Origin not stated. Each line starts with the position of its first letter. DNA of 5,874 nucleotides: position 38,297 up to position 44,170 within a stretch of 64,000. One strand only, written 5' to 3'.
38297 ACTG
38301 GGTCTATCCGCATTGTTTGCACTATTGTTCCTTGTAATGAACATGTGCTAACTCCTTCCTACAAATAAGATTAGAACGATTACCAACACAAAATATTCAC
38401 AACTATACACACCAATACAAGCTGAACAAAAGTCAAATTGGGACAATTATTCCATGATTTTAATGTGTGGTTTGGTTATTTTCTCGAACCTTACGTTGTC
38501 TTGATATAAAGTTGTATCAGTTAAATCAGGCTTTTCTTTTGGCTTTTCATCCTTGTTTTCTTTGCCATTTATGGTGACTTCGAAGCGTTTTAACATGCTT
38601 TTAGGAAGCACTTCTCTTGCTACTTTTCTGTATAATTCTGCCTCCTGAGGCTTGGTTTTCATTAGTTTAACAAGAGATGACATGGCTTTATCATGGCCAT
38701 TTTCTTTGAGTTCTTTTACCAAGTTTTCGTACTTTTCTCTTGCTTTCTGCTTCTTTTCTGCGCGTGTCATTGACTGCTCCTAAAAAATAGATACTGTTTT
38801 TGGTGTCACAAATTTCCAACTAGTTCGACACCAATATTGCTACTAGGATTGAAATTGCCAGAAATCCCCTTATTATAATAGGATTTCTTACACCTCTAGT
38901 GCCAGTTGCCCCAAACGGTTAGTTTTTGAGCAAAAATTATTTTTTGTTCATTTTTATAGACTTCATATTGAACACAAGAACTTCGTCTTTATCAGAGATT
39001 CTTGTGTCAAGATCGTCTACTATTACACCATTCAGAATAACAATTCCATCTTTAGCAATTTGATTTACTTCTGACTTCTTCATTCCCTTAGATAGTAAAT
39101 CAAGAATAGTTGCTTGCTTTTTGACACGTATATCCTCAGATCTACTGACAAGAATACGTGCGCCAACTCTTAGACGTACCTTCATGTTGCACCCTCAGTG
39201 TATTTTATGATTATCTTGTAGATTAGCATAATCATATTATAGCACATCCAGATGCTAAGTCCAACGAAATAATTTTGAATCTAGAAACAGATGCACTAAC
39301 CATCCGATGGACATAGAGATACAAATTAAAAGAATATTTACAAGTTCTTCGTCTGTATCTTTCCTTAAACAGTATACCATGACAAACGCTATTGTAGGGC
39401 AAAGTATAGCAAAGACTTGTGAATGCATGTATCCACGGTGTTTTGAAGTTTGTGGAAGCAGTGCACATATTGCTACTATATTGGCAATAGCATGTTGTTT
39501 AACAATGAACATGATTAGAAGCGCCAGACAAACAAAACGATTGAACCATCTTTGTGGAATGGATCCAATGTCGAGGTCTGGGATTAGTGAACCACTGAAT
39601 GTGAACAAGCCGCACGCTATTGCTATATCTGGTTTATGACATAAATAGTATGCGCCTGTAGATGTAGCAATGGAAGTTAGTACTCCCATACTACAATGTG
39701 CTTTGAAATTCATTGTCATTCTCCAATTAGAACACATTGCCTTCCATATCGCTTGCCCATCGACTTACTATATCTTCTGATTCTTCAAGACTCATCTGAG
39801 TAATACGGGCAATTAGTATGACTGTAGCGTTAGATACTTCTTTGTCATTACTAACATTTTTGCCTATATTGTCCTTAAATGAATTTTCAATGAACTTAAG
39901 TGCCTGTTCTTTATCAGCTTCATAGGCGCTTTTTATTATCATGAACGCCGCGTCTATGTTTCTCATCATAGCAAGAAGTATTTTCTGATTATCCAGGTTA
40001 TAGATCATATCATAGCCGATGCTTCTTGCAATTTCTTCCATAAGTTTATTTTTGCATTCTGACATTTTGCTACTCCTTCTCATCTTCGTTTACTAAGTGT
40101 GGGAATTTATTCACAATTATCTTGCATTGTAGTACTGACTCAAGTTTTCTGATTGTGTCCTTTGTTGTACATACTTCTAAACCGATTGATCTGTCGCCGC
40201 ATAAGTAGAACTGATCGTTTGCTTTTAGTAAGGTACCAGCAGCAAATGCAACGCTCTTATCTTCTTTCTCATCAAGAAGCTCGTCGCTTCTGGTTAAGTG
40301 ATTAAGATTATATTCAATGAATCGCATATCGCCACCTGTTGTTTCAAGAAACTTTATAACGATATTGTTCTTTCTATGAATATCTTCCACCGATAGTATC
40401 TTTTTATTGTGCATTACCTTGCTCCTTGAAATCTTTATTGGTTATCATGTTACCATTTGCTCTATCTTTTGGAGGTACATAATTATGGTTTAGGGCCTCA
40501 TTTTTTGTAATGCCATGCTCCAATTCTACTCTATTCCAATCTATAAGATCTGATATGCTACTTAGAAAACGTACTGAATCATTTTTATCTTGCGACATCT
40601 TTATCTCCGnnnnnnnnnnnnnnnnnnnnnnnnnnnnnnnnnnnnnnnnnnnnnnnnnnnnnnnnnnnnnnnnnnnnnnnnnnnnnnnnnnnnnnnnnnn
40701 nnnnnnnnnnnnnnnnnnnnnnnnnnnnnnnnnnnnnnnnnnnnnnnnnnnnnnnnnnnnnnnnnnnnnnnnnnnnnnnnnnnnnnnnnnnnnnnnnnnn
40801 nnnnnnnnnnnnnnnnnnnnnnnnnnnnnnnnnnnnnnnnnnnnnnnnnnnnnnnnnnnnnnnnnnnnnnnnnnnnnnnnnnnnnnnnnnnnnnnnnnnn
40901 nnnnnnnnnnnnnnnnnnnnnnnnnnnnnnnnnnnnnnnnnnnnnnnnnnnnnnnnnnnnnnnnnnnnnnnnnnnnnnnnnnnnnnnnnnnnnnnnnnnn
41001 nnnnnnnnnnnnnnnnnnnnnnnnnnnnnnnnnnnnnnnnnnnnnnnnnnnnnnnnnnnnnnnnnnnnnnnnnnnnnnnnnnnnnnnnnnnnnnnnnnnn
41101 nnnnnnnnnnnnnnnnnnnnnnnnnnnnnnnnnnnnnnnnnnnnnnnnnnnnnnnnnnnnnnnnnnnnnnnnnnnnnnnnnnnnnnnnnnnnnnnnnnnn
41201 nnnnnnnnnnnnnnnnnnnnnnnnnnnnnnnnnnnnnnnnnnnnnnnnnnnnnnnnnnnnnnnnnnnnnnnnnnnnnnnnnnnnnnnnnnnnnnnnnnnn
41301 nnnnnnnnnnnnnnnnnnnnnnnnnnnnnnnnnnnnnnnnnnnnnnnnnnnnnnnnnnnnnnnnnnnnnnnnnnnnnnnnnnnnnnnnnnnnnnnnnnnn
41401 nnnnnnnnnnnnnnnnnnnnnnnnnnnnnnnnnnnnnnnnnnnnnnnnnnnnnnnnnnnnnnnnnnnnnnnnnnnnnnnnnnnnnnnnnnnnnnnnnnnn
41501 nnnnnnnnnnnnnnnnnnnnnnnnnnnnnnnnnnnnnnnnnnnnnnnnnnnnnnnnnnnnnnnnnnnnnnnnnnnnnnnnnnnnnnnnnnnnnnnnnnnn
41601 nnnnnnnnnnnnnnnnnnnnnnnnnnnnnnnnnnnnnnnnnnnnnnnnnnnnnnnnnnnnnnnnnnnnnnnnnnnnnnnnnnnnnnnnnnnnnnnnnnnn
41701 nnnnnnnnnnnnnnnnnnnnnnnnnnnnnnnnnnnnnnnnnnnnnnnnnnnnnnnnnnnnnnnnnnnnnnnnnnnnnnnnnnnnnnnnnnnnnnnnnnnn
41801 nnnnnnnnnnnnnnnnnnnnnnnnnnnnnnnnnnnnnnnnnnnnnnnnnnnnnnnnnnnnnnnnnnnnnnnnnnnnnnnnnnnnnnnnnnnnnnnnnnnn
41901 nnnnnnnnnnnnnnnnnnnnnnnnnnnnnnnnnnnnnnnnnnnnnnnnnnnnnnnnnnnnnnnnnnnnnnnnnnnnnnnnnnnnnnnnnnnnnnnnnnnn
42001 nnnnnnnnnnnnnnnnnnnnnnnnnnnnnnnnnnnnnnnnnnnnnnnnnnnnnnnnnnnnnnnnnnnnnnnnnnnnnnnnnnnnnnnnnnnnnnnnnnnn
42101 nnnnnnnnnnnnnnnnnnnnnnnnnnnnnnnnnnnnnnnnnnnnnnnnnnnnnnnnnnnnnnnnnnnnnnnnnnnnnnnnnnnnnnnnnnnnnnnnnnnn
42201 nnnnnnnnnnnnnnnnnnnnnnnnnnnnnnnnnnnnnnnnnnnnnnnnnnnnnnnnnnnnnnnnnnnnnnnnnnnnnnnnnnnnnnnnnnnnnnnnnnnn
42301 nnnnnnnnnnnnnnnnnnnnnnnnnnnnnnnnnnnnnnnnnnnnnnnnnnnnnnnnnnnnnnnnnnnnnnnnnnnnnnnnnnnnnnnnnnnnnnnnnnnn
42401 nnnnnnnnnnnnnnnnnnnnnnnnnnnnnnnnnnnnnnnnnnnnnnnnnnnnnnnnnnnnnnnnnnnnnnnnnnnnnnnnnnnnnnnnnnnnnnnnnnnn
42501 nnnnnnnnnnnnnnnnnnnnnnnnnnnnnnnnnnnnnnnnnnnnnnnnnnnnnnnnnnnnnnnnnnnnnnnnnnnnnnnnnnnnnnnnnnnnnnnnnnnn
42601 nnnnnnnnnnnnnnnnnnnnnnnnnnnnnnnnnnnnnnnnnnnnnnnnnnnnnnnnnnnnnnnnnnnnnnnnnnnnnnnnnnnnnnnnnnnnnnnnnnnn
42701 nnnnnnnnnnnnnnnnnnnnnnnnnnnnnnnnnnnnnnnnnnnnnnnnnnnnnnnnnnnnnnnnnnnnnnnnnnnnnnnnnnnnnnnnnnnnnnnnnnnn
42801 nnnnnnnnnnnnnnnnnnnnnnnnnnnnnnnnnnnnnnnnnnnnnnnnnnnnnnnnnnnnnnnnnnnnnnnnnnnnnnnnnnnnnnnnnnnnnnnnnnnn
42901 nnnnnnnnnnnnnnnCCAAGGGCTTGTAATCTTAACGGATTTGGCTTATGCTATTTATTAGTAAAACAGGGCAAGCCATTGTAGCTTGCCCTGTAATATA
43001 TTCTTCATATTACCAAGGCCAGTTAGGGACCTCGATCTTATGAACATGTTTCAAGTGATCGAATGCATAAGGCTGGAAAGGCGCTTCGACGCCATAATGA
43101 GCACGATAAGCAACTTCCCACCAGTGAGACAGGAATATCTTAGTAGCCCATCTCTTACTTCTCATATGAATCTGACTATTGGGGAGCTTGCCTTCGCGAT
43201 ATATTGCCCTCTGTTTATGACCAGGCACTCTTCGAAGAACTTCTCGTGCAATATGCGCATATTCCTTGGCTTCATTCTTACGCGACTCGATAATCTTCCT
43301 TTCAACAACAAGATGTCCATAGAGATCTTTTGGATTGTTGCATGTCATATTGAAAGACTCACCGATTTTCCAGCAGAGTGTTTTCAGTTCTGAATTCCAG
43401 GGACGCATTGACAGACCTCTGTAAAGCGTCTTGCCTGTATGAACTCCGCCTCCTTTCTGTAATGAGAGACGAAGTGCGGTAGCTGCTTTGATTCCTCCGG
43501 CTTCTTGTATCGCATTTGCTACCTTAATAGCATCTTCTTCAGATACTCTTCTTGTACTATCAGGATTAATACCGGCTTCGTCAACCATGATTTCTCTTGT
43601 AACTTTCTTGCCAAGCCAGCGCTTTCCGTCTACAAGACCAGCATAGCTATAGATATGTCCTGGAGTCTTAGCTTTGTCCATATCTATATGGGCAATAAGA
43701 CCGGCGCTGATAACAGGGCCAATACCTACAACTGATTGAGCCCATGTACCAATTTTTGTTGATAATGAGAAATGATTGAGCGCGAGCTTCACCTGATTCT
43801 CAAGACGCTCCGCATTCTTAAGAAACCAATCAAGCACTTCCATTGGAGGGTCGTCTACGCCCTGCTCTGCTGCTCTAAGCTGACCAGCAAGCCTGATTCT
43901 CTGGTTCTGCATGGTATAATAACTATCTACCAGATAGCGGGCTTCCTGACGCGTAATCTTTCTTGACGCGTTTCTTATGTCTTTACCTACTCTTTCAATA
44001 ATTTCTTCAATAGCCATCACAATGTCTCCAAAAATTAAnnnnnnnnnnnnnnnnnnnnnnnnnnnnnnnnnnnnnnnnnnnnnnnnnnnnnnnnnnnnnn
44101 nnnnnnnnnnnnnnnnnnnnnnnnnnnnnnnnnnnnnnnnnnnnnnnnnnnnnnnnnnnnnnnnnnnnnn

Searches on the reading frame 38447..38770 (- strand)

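Call 56: search_protein_families(library=pfam, proteins=[window:38447-38770:-], max_evalue=0.01)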
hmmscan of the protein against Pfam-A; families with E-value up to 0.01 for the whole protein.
window:38447-38770:- (107 aa): 1 family
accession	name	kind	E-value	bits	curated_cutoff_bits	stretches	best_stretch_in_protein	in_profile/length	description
PF24454.1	DUF7570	-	0.0031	18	27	1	23-82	24-81/94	Family of unknown function (DUF7570)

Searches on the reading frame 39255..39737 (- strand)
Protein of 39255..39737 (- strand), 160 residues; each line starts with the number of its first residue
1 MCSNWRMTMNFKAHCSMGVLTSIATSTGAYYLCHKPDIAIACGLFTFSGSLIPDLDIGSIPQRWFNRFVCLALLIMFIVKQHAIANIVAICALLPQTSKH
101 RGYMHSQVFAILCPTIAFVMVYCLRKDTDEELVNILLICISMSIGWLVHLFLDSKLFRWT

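Call 56: search_protein_families(library=pfam, proteins=[window:39255-39737:-], max_evalue=0.01)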
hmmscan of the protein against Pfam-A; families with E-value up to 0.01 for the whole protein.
window:39255-39737:- (160 aa): 1 family
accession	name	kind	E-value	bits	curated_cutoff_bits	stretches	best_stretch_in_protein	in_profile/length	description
PF04307.19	YdjM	-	2.3e-11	43.9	29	1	9-154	1-107/176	YdjM inner membrane protein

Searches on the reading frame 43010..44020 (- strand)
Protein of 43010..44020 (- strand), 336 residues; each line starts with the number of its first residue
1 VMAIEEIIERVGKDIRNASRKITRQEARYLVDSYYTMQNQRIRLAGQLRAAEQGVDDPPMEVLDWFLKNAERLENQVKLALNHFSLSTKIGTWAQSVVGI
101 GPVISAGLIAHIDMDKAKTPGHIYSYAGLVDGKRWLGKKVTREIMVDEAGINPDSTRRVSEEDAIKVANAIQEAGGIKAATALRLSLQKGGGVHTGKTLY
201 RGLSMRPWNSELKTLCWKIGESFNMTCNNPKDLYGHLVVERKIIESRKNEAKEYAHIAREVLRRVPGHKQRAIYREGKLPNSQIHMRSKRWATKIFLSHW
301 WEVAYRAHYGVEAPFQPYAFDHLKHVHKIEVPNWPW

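Call 10: search_protein_families(library=pfam, proteins=[window:43010-44020:-], max_evalue=0.001)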
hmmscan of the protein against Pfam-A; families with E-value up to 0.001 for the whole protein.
window:43010-44020:- (336 aa): 1 family
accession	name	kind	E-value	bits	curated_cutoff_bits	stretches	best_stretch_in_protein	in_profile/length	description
PF02371.22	Transposase_20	-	7.7e-05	23.4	21.3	1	95-141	5-52/87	Transposase IS116/IS110/IS902 family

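Call 62: search_protein_families(library=padloc, proteins=[window:43010-44020:-], max_evalue=0.001)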
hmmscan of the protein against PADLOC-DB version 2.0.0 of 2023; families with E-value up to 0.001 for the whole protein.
window:43010-44020:- (336 aa): 0 families
